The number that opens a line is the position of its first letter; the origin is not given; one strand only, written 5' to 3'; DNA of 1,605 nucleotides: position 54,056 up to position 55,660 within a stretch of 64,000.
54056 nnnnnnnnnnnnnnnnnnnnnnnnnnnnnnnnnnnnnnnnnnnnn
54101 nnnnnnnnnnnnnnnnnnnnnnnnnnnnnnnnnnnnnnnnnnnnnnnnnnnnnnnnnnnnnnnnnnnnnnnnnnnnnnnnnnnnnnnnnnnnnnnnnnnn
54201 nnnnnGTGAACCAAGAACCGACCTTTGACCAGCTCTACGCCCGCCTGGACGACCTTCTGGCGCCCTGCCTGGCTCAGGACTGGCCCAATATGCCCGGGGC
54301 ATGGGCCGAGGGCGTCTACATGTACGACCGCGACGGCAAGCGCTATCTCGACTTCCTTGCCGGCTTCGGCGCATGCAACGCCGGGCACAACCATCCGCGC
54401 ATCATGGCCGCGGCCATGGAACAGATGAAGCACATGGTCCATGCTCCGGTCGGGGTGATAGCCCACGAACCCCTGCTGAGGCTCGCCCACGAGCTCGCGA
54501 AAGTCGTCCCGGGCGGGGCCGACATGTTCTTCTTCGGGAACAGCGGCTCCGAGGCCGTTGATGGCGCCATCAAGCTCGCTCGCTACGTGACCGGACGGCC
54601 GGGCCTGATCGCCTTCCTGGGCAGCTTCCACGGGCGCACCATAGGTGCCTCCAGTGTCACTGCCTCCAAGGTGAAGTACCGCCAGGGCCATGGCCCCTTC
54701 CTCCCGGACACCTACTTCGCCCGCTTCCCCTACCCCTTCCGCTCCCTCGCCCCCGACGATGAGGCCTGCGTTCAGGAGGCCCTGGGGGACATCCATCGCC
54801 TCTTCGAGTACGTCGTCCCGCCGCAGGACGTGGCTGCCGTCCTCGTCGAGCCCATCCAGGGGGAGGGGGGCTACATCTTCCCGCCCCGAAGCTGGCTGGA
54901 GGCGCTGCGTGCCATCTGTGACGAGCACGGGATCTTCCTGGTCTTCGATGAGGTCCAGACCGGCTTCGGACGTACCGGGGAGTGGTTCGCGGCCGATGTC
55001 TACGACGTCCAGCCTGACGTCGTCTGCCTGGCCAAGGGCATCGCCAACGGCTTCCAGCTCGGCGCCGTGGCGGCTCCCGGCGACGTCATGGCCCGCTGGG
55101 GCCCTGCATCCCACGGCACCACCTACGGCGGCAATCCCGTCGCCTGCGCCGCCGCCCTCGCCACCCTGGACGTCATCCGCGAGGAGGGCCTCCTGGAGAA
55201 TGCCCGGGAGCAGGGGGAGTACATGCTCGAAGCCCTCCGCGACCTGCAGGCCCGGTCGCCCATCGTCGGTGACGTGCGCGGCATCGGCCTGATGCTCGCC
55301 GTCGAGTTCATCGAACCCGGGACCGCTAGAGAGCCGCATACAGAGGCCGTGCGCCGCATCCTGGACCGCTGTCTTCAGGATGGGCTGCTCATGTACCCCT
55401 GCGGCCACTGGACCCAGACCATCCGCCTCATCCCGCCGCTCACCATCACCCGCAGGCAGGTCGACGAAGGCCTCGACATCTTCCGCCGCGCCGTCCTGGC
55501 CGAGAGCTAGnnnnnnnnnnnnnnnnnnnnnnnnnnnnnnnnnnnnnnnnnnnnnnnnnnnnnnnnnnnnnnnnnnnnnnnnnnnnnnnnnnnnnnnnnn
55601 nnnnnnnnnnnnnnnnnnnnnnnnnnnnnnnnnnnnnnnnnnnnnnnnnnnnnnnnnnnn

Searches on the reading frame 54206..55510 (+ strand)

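Call 42: search_protein_families(library=pfam, proteins=[window:54206-55510:+], max_evalue=0.00001)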
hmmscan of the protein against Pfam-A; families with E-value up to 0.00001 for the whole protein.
window:54206-55510:+ (434 aa): 1 family
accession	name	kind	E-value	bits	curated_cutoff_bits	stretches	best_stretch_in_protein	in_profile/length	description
PF00202.27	Aminotran_3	-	8.9e-131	436.7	30.5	1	34-430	16-403/403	Aminotransferase class-III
